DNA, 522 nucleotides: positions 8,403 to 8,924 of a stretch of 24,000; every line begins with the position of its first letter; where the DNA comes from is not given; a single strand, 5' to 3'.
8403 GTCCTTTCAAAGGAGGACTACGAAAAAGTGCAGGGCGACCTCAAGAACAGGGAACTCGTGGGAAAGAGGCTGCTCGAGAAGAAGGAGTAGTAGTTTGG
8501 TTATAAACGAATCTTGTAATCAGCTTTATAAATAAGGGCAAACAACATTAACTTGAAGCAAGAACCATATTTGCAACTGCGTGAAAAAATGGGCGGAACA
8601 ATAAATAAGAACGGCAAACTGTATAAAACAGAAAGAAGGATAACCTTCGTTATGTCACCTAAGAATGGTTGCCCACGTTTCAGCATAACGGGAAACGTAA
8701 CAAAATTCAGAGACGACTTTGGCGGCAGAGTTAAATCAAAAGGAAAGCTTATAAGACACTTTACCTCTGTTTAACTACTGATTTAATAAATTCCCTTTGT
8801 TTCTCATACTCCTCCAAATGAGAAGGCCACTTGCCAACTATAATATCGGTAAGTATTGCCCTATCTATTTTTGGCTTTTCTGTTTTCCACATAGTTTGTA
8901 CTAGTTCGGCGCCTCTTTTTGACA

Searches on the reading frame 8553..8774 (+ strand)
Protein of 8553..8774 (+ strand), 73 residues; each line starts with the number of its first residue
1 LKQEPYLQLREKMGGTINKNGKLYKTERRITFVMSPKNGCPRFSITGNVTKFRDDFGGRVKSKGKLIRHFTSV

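Call 6: search_protein_families(library=pfam, max_evalue=1, proteins=[window:8553-8774:+])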
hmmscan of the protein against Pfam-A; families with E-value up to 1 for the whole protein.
window:8553-8774:+ (73 aa): 0 families

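Call 41: search_protein_families(library=padloc, max_evalue=0.1, proteins=[window:8553-8774:+])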
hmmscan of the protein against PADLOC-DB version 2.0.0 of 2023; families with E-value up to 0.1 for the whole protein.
window:8553-8774:+ (73 aa): 0 families

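Call 42: search_protein_families(library=phrogs, max_evalue=0.1, proteins=[window:8553-8774:+])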
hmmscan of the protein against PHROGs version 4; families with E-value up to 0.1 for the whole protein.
window:8553-8774:+ (73 aa): 0 families

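Call 49: search_protein_families(library=ncbifam, max_evalue=0.1, proteins=[window:8553-8774:+])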
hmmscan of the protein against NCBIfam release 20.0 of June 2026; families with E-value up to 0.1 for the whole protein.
window:8553-8774:+ (73 aa): 0 families

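Call 64: find_homologous_proteins(query=A6, max_evalue=0.001)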
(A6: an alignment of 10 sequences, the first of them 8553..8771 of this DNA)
Query A6 (10 sequences) (73 aa, profile of the alignment): 15 proteins with E <= 0.001 among 228 candidates.
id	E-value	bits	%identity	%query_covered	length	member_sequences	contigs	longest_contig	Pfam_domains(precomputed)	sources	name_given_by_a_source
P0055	3.8e-22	95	32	63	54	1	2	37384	-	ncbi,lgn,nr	ncbi:MAG: hypothetical protein KGH65_04175 [Candidatus Micrarchaeota archaeon]|nr:hypothetical prote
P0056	5.7e-21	92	36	55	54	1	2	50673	-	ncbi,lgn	ncbi:MAG: hypothetical protein ACREBF_02450 [Candidatus Micrarchaeales archaeon]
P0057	4.7e-20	89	38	56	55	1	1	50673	-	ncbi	-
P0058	2.0e-19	87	33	58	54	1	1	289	-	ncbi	-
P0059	2.3e-19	87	34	55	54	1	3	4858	-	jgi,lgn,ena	-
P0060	3.3e-18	83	31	58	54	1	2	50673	-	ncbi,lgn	ncbi:MAG: hypothetical protein ACREBF_05080 [Candidatus Micrarchaeales archaeon]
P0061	3.6e-18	83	31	63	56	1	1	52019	-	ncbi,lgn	-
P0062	5.8e-18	82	37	47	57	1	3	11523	-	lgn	-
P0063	1.6e-17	81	25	71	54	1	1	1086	-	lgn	-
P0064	4.8e-16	76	100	84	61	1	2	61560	-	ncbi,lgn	ncbi:MAG: hypothetical protein ACREBF_00490 [Candidatus Micrarchaeales archaeon]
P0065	1.9e-14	71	37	55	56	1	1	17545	-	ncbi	ncbi:MAG: hypothetical protein ACREBF_02345 [Candidatus Micrarchaeales archaeon]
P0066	2.4e-10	58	41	70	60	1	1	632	-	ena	-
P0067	2.8e-8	51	45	37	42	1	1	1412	-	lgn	-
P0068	4.1e-8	50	42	62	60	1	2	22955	-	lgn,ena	-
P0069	2.1e-4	39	40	70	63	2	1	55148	-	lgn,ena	-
